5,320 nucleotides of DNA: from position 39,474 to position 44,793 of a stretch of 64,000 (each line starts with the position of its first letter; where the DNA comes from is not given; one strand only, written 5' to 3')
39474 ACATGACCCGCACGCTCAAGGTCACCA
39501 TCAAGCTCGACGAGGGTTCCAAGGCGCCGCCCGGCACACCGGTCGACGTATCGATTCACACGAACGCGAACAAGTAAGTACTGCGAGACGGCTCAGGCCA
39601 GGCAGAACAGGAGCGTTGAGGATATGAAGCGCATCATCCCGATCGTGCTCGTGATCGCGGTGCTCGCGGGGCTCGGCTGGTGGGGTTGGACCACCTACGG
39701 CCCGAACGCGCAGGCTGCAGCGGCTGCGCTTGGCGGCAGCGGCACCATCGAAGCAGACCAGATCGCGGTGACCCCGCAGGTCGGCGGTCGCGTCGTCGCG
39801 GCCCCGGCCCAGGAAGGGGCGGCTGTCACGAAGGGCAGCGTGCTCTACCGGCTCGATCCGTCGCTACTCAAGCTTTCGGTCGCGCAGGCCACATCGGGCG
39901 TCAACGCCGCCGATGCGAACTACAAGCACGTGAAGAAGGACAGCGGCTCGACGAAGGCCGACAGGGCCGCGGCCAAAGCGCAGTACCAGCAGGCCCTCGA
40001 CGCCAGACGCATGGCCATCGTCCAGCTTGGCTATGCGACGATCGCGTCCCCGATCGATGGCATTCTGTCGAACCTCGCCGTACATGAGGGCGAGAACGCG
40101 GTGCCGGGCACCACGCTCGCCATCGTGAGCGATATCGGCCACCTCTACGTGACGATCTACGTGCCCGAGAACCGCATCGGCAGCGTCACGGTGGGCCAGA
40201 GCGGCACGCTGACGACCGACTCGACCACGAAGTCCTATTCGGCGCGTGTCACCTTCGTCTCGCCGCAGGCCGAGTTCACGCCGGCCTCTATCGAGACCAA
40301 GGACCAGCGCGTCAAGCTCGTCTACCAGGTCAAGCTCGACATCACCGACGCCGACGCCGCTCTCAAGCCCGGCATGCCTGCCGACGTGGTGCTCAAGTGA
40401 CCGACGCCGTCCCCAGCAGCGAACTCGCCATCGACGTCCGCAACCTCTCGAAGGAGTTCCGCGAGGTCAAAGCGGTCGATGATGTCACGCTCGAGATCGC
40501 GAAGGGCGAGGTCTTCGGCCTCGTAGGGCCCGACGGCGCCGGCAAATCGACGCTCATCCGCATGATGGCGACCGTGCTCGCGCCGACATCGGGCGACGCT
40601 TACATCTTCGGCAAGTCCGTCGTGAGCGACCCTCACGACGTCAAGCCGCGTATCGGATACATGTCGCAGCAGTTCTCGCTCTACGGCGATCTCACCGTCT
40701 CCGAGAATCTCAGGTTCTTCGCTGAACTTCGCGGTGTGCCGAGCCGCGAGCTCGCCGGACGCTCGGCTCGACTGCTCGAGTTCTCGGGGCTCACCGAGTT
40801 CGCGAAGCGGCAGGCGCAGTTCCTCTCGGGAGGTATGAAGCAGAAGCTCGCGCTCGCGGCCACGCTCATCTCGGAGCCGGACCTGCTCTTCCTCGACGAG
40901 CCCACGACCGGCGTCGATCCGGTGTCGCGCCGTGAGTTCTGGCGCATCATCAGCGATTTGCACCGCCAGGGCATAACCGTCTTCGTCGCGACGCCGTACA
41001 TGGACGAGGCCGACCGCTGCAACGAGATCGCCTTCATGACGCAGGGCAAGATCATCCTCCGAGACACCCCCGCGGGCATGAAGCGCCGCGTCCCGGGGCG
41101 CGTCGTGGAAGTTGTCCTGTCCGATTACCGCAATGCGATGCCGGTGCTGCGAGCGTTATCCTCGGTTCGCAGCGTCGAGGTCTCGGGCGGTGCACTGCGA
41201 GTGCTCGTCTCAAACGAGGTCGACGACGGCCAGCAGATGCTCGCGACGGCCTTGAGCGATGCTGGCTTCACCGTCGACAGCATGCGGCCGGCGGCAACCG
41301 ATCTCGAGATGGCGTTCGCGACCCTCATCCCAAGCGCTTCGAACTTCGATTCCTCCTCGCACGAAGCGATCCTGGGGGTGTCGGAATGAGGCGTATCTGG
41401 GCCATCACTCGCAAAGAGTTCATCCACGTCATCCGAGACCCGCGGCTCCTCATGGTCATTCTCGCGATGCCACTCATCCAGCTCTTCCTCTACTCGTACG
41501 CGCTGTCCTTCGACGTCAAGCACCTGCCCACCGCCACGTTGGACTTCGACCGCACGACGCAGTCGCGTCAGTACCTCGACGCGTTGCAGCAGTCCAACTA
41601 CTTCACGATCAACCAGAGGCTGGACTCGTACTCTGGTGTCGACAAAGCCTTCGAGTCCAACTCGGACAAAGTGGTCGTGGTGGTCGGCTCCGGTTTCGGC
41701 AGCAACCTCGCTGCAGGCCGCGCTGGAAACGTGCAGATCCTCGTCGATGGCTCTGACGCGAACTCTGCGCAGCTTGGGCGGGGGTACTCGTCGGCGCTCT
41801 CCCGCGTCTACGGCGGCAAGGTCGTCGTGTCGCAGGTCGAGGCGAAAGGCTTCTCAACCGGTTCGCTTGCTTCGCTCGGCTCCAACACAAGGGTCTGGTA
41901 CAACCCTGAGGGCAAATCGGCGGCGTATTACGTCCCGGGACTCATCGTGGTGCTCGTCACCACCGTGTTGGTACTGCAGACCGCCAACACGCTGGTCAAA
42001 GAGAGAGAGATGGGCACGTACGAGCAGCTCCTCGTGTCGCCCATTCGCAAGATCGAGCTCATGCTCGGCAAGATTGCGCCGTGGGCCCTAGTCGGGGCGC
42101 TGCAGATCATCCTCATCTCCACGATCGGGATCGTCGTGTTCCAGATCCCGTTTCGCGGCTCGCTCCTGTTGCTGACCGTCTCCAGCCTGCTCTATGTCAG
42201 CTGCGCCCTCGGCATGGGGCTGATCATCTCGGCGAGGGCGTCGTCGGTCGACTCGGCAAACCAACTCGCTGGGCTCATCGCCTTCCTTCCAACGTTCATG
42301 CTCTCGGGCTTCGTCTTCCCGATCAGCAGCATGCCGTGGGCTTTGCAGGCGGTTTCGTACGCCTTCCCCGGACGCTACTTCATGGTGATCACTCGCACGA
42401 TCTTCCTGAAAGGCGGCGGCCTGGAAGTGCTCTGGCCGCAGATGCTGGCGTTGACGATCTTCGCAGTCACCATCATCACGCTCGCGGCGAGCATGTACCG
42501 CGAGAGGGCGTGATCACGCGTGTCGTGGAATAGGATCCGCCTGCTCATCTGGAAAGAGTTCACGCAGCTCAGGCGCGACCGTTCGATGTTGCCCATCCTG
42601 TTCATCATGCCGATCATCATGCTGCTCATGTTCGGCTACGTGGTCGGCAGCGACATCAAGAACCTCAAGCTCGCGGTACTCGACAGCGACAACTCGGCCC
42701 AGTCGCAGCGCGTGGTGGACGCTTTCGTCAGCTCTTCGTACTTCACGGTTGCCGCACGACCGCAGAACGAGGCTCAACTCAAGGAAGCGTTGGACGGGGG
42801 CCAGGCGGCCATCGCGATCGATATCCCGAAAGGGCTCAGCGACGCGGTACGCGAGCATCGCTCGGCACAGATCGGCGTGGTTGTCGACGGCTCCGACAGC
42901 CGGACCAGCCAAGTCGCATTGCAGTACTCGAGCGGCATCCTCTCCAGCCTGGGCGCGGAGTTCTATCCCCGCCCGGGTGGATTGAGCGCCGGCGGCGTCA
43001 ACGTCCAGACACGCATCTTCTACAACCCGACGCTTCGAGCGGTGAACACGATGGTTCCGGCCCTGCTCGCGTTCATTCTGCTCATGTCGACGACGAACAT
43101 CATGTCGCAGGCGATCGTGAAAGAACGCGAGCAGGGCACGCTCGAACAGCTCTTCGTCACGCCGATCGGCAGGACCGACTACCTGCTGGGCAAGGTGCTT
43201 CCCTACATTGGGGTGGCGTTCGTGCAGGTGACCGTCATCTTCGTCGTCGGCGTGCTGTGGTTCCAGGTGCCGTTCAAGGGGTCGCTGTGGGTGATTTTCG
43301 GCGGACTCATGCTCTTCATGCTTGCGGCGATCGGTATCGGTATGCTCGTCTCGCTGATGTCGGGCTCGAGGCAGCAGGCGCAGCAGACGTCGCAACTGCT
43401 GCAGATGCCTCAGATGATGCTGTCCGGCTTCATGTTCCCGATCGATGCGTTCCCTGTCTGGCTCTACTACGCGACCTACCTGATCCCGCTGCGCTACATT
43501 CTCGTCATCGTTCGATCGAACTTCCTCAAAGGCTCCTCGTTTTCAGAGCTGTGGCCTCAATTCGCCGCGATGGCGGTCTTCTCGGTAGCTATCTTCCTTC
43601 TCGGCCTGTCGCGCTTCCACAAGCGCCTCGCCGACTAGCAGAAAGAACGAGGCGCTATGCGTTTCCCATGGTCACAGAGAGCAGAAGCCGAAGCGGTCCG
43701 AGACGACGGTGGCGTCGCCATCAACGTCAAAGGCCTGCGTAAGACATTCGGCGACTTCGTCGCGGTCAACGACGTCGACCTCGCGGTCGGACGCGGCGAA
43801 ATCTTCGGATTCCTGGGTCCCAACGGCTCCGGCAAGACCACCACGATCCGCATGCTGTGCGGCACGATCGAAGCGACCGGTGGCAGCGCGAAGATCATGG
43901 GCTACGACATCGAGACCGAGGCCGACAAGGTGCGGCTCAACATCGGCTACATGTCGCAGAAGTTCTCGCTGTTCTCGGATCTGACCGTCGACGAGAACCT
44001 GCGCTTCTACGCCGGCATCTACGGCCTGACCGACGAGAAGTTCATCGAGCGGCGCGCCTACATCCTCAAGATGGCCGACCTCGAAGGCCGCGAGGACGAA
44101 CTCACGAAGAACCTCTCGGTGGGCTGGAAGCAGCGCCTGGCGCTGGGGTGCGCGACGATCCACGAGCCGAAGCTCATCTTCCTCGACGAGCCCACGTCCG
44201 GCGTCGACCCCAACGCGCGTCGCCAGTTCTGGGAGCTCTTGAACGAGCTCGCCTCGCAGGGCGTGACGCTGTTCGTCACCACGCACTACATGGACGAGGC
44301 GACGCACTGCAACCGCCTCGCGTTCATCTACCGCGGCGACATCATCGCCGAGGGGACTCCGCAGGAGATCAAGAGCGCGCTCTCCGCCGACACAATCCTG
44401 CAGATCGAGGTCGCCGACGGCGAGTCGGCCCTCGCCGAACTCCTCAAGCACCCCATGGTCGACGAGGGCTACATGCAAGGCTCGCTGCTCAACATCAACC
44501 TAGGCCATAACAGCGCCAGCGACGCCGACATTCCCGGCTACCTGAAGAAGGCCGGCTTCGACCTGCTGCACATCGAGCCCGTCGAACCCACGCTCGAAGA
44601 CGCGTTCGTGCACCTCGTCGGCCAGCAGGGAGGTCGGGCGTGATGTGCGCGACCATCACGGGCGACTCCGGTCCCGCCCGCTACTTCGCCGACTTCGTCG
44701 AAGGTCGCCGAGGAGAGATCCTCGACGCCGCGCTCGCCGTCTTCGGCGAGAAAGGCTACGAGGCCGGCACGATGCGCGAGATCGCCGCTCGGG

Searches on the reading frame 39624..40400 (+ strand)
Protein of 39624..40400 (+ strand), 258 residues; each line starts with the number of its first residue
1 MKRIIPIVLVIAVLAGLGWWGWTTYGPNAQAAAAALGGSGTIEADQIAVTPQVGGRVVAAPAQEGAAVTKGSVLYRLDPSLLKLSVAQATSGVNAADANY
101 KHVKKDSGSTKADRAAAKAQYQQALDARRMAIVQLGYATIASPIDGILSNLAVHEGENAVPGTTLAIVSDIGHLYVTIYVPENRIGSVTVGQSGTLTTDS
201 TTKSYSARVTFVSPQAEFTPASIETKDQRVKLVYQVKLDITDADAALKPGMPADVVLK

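Call 71: search_protein_families(library=pfam, proteins=[window:39624-40400:+], max_evalue=0.00001)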
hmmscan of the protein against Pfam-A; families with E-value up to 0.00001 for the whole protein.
window:39624-40400:+ (258 aa): 3 families
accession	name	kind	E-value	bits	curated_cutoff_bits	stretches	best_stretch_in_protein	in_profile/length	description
PF16576.10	HlyD_D23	-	1.1e-16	61.2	30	1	43-252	16-213/214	Barrel-sandwich domain of CusB or HlyD membrane-fusion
PF13437.12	HlyD_3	-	7.1e-16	59.3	22.2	1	139-250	1-106/106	HlyD family secretion protein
PF13533.13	Biotin_lipoyl_2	-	1.1e-07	31.9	29.8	0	48-78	2-32/32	Biotin-lipoyl like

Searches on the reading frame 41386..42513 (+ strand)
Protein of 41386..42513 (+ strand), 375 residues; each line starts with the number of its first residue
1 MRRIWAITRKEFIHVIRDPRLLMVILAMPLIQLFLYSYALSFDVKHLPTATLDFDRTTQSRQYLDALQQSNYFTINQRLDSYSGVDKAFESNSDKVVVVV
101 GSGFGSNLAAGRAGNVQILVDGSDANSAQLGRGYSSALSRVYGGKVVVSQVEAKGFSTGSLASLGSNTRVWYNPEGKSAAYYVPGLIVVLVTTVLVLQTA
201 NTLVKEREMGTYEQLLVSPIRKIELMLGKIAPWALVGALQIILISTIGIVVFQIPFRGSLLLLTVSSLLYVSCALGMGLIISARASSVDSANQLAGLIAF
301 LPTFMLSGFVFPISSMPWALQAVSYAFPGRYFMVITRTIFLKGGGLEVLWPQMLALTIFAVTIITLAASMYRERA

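Call 71: search_protein_families(library=pfam, proteins=[window:41386-42513:+], max_evalue=0.00001)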
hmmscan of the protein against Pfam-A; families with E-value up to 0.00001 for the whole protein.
window:41386-42513:+ (375 aa): 3 families
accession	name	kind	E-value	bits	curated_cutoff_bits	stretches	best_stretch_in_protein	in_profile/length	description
PF12698.13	ABC2_membrane_3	-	3.7e-43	148.4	31.6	1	21-368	3-346/347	ABC-2 family transporter protein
PF01061.29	ABC2_membrane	-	1.3e-24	87.3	26.9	1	174-340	51-210/211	ABC-2 type transporter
PF12679.13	ABC2_membrane_2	-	2.5e-14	53.6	27.2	1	5-366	1-271/283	ABC-2 family transporter protein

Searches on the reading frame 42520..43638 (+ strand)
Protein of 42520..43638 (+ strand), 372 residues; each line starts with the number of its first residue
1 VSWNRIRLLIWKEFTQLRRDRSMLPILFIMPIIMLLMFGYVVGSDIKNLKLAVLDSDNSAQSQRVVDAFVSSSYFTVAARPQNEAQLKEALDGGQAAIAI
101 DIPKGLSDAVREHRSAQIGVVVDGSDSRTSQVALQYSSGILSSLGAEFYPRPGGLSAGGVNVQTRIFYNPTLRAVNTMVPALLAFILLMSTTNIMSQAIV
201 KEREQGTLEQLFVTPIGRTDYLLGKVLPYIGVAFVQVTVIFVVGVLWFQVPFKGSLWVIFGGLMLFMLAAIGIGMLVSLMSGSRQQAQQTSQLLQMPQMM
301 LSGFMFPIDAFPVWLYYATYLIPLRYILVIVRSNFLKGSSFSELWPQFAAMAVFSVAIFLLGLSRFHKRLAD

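Call 71: search_protein_families(library=pfam, proteins=[window:42520-43638:+], max_evalue=0.00001)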
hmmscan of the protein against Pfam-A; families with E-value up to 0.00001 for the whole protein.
window:42520-43638:+ (372 aa): 4 families
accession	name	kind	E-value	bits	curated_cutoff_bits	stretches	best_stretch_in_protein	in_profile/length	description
PF12698.13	ABC2_membrane_3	-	1.4e-53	182.6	31.6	1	21-363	1-346/347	ABC-2 family transporter protein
PF01061.29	ABC2_membrane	-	1.3e-33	116.7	26.9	1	173-336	51-211/211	ABC-2 type transporter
PF12679.13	ABC2_membrane_2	-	2.8e-18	66.6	27.2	1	9-369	3-281/283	ABC-2 family transporter protein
PF12730.13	ABC2_membrane_4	-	4.1e-09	37.1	27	1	177-249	50-126/179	ABC-2 family transporter protein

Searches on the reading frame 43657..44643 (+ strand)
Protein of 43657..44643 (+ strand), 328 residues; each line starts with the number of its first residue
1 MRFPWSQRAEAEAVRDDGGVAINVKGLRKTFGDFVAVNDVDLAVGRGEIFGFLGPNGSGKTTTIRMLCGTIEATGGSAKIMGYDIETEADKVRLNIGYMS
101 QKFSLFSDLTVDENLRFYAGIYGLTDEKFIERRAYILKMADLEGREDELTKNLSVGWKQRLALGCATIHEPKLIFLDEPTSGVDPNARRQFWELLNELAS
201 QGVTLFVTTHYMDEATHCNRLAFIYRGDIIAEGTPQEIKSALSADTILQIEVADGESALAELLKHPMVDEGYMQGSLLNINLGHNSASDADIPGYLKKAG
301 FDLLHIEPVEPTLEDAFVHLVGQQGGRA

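Call 71: search_protein_families(library=pfam, proteins=[window:43657-44643:+], max_evalue=0.00001)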
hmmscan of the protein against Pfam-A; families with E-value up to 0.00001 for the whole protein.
window:43657-44643:+ (328 aa): 3 families
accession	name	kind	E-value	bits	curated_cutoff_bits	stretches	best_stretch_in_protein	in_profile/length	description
PF00005.33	ABC_tran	-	3.1e-29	102.8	25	1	37-181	1-137/137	ABC transporter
PF13304.12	AAA_21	-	3e-11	44.4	27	1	168-210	252-298/304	AAA domain, putative AbiEii toxin, Type IV TA system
PF13732.12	DrrA1-3_C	-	3.9e-06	27.9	27.4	1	233-321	1-81/81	ATP-binding protein DrrA1-3-like, C-terminal domain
